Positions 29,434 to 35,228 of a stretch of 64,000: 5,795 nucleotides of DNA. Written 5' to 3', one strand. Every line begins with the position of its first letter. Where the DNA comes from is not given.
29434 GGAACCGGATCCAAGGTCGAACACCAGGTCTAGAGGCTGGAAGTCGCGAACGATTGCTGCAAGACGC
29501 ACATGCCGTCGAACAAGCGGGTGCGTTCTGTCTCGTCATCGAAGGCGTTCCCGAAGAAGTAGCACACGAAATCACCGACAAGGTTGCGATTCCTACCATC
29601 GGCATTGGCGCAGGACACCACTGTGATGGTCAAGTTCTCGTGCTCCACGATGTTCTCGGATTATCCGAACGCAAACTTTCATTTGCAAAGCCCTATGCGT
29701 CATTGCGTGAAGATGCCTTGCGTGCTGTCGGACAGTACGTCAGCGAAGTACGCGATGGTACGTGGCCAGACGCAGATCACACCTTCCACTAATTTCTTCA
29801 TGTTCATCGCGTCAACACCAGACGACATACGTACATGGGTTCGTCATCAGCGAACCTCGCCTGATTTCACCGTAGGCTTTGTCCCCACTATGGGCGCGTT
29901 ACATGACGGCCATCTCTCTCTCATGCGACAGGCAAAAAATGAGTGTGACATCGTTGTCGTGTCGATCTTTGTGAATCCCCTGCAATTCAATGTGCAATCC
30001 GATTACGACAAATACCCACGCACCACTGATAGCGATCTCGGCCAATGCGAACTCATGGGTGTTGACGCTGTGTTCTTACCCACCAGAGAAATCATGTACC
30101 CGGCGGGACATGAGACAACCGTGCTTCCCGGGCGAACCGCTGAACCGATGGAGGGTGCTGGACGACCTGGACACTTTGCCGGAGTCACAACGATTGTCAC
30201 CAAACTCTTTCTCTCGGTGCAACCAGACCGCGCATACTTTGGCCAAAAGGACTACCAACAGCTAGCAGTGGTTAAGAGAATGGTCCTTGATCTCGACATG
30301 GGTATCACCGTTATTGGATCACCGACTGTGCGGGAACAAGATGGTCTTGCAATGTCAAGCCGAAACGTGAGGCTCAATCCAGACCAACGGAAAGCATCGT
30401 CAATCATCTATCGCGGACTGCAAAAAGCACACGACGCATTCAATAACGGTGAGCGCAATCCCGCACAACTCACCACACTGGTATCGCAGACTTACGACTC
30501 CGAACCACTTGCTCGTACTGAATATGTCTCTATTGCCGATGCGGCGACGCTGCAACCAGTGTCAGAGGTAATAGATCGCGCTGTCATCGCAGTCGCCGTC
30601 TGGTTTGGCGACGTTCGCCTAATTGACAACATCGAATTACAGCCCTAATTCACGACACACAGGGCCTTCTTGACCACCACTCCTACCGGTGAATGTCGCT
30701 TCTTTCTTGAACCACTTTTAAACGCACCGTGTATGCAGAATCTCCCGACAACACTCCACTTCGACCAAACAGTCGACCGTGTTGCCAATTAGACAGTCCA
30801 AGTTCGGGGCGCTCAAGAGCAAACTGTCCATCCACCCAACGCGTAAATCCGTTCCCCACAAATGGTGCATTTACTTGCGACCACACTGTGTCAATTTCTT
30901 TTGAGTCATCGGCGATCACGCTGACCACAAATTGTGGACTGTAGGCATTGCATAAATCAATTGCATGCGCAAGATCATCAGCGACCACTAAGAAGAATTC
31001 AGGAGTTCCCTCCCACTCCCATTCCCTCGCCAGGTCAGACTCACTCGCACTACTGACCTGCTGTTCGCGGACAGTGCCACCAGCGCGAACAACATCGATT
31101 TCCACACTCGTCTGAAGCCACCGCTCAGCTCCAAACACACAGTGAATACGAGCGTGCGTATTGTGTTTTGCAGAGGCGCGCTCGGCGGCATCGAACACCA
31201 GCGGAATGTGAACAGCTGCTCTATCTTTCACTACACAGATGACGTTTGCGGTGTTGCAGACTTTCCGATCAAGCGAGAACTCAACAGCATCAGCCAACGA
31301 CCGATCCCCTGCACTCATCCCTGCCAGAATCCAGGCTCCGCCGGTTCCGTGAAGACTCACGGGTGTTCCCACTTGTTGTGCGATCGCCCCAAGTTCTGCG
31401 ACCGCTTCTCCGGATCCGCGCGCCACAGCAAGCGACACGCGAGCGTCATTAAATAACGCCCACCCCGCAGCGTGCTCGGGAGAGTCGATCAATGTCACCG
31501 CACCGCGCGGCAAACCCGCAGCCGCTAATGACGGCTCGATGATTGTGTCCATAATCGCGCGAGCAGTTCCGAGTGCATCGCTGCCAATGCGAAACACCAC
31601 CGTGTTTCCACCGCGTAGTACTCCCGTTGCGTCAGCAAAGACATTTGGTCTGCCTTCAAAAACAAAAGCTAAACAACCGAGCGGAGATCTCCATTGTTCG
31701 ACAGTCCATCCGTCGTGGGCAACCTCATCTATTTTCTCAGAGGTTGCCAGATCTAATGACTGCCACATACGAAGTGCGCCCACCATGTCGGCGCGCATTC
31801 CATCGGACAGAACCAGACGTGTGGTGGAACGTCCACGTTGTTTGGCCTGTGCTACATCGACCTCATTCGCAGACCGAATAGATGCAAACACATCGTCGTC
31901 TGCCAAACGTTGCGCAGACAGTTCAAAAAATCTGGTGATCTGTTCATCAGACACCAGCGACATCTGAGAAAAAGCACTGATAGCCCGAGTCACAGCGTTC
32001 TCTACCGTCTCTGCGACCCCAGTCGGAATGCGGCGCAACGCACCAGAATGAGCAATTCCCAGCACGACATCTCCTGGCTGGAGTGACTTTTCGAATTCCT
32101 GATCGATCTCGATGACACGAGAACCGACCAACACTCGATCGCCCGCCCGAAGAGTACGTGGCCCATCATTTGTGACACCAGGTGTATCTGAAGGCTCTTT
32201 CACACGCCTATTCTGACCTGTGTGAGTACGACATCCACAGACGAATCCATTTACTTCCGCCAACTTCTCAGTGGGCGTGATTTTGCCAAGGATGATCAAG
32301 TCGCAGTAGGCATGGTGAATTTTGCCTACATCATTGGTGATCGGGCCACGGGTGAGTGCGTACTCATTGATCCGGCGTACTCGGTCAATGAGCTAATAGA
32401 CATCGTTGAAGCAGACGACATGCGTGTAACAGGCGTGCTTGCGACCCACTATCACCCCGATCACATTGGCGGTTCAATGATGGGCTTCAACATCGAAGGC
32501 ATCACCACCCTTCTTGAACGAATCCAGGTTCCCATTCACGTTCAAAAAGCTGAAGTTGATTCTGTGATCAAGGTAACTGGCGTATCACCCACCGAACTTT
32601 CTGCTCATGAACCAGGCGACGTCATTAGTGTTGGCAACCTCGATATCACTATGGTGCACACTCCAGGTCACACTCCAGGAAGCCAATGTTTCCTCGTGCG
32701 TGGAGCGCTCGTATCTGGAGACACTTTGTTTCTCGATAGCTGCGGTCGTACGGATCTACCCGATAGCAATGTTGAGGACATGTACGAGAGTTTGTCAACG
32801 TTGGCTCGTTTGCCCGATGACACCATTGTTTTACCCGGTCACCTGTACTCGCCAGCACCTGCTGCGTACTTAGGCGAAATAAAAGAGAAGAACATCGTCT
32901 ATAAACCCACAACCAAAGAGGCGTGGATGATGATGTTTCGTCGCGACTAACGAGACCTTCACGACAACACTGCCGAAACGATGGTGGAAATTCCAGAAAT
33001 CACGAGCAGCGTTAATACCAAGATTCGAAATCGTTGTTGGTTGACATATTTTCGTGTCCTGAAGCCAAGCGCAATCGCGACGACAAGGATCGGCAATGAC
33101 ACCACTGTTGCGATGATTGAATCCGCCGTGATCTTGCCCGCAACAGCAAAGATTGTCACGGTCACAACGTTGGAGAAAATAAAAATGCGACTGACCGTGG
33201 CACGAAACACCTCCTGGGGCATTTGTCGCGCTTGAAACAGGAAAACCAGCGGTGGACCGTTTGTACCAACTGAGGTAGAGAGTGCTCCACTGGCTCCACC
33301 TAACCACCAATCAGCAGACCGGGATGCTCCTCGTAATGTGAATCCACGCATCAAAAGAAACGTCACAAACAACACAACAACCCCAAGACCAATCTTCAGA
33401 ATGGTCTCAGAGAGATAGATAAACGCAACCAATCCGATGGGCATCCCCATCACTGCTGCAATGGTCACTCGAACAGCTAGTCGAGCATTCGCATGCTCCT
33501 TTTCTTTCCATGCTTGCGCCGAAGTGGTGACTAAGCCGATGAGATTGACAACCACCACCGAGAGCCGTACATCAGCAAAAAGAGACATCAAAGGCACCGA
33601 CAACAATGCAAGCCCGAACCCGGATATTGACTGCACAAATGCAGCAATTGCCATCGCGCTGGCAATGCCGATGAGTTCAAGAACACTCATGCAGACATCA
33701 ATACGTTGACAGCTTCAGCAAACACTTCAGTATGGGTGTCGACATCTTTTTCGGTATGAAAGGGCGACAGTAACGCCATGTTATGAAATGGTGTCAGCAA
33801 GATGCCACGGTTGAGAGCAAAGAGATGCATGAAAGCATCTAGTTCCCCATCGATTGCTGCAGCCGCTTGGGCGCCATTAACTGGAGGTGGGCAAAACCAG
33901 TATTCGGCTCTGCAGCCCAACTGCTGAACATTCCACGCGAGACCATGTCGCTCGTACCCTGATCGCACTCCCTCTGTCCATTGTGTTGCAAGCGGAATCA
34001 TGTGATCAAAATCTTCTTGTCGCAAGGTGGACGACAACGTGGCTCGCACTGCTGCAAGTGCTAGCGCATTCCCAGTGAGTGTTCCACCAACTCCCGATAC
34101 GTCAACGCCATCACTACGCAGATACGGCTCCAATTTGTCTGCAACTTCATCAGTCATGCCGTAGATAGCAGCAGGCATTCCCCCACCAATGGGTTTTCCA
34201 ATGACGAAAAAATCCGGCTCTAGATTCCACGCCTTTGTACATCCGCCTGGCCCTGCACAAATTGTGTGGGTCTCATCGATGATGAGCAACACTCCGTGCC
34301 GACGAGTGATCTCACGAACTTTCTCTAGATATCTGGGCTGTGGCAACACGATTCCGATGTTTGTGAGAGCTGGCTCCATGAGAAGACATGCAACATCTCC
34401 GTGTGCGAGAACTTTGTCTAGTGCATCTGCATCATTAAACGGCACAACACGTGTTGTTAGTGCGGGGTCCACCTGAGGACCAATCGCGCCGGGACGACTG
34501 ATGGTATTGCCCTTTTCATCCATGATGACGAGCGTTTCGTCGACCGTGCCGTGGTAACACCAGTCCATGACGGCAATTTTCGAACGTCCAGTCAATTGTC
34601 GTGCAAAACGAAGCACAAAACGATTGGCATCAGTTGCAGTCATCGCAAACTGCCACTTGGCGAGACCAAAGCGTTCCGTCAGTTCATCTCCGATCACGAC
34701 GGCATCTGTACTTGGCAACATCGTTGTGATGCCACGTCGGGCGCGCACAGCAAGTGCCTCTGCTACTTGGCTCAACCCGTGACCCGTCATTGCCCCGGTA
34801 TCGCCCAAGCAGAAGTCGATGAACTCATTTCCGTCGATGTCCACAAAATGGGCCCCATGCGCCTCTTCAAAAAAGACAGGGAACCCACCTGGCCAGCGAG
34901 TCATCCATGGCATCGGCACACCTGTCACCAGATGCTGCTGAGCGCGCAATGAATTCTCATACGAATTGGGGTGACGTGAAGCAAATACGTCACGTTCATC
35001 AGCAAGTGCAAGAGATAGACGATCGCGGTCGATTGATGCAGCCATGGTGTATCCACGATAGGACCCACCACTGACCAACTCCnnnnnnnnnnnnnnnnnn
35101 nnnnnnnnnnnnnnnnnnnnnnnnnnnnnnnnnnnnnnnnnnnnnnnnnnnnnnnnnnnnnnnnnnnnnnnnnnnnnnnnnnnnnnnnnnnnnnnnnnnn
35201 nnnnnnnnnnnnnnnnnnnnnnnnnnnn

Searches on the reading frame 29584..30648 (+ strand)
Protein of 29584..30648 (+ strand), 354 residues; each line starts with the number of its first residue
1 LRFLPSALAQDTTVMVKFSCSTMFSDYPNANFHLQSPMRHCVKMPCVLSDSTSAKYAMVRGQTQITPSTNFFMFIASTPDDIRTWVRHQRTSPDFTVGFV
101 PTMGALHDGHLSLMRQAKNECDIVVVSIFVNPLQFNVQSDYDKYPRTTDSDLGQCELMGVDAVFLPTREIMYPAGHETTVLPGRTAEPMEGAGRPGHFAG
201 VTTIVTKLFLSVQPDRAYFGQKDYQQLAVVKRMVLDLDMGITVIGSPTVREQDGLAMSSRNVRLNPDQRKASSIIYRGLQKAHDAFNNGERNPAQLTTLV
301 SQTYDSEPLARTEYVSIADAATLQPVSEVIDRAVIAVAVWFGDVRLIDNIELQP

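Call 36: search_protein_families(library=pfam, proteins=[window:29584-30648:+], max_evalue=0.00001)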
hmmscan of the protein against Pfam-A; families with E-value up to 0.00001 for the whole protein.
window:29584-30648:+ (354 aa): 1 family
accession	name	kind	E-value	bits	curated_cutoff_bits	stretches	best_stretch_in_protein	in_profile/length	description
PF02569.21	Pantoate_ligase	-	5.7e-103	344.2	20.7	1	76-350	3-267/268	Pantoate-beta-alanine ligase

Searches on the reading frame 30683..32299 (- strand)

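Call 36: search_protein_families(library=pfam, proteins=[window:30683-32299:-], max_evalue=0.00001)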
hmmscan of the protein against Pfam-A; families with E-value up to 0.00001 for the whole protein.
window:30683-32299:- (538 aa): 1 family
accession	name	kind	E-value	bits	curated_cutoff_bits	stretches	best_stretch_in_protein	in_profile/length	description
PF00171.27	Aldedh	-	9e-07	28.2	23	0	89-365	21-286/461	Aldehyde dehydrogenase family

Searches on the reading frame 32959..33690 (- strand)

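Call 36: search_protein_families(library=pfam, proteins=[window:32959-33690:-], max_evalue=0.00001)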
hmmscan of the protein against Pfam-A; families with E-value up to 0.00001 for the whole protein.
window:32959-33690:- (243 aa): 1 family
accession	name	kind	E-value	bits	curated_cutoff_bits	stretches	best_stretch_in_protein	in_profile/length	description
PF01925.25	TauE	-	5.3e-28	98.7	32.6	1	11-235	3-236/237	Sulfite exporter TauE/SafE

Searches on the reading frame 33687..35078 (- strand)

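Call 36: search_protein_families(library=pfam, proteins=[window:33687-35078:-], max_evalue=0.00001)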
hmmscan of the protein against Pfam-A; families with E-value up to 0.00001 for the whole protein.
window:33687-35078:- (463 aa): 1 family
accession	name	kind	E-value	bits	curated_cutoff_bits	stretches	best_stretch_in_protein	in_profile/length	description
PF00202.27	Aminotran_3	-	4.2e-40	138.1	30.5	1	66-357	9-311/403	Aminotransferase class-III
